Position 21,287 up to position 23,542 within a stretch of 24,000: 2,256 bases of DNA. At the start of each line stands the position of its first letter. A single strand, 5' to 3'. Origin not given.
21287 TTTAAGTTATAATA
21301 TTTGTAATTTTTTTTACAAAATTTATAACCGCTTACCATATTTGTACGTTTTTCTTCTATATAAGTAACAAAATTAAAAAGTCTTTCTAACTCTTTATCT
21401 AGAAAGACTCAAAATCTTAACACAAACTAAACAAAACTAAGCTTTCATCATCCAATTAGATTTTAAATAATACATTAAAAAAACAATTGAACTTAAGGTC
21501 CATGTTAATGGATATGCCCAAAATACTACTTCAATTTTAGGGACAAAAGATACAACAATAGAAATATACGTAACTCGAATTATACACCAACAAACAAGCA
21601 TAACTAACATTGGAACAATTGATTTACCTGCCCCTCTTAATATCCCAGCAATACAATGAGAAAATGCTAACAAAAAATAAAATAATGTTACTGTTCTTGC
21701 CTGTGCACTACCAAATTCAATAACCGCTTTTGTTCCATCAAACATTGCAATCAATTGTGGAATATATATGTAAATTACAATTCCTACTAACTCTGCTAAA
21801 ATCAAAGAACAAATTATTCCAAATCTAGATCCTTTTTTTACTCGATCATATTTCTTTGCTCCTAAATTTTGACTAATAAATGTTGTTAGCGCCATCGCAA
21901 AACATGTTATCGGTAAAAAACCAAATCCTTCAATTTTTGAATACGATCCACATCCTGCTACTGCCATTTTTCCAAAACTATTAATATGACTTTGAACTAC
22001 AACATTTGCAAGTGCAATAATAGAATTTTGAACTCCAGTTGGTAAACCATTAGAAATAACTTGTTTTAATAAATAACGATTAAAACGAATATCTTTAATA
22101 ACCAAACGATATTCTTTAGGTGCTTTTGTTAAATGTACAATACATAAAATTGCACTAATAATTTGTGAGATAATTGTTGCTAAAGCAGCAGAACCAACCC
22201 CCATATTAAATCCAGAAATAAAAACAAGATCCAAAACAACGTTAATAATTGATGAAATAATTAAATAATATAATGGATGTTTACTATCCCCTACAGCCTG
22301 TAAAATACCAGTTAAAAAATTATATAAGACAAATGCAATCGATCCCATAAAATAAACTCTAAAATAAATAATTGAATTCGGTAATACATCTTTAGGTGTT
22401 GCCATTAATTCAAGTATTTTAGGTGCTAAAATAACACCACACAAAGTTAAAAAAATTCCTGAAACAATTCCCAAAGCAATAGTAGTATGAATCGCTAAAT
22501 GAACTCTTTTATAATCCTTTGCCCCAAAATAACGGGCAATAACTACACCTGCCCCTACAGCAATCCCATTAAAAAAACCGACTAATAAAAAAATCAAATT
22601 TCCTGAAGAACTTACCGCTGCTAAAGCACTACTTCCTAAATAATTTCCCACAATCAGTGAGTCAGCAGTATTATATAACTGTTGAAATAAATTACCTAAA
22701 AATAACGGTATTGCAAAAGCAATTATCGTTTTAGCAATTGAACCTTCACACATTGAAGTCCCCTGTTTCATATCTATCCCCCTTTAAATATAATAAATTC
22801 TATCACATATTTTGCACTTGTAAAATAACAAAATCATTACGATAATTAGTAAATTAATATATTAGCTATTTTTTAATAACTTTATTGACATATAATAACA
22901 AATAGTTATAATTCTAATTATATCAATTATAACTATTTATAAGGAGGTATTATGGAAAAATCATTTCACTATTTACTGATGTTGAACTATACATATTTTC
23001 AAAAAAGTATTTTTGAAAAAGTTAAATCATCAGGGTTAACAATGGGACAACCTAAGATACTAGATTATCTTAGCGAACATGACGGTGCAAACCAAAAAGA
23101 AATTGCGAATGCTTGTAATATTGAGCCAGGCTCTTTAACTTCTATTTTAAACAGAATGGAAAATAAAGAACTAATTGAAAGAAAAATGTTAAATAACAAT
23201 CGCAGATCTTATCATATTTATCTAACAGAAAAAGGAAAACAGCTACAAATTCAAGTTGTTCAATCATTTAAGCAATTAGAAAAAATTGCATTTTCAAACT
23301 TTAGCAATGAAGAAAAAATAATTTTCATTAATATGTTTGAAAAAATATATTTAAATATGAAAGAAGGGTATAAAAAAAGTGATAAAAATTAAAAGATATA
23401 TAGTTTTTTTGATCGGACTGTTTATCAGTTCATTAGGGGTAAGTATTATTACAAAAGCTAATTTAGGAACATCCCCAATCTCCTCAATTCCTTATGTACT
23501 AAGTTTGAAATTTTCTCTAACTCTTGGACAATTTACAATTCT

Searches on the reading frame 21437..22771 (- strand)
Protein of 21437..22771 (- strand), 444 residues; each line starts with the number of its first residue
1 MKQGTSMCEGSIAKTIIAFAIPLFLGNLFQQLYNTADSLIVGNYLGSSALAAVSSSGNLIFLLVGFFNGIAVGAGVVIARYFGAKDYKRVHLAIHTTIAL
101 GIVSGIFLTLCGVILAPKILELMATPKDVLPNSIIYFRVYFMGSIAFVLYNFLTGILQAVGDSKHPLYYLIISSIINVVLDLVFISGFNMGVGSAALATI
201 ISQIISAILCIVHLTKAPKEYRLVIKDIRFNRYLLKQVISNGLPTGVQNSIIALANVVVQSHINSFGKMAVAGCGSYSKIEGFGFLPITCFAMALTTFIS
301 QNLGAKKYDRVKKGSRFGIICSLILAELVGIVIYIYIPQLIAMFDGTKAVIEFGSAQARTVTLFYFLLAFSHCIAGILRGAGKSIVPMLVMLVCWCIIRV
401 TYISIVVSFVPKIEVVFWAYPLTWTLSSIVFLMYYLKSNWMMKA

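Call 10: search_protein_families(library=pfam, proteins=[window:21437-22771:-])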
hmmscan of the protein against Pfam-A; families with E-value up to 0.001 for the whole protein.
window:21437-22771:- (444 aa): 2 families
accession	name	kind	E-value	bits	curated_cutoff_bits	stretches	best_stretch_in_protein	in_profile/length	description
PF01554.23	MatE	-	7.1e-58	195.3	24.9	2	22-182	1-160/161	MatE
PF13440.11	Polysacc_synt_3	-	1.2e-05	25.1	23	1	10-68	171-229/293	Polysaccharide biosynthesis protein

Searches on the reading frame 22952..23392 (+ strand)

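Call 11: search_protein_families(library=pfam, proteins=[window:22952-23392:+])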
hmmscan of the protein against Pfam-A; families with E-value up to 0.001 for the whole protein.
window:22952-23392:+ (146 aa): 10 families
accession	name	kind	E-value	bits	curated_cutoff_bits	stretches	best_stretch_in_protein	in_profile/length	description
PF01047.28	MarR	-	4.8e-14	52.4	24.6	1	29-86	1-58/59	MarR family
PF12802.13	MarR_2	-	1.2e-09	38.6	27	1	27-85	1-60/61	MarR family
PF13412.12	HTH_24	-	9e-09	35.2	21.9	1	35-76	7-48/48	Winged helix-turn-helix DNA-binding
PF22381.2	Staph_reg_Sar_Rot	-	5.8e-08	33.2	27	1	20-98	2-81/85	Transcriptional regulator SarA/Rot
PF04182.18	B-block_TFIIIC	-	1.6e-05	25.3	22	1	43-86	16-59/73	B-block binding subunit of TFIIIC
PF13463.12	HTH_27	-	3e-05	24.6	22.2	1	39-95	11-68/68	Winged helix DNA-binding domain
PF13601.12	HTH_34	-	3.8e-05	24.2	27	1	35-108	4-78/80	Winged helix DNA-binding domain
PF14947.12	HTH_45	-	0.00017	22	25.5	1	36-101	11-68/77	Winged helix-turn-helix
PF03551.20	PadR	-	0.0004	20.7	27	1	50-97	22-71/75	Transcriptional regulator PadR-like family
PF01638.23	HxlR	-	0.00049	20.3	20.8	1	49-108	22-81/91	HxlR-like helix-turn-helix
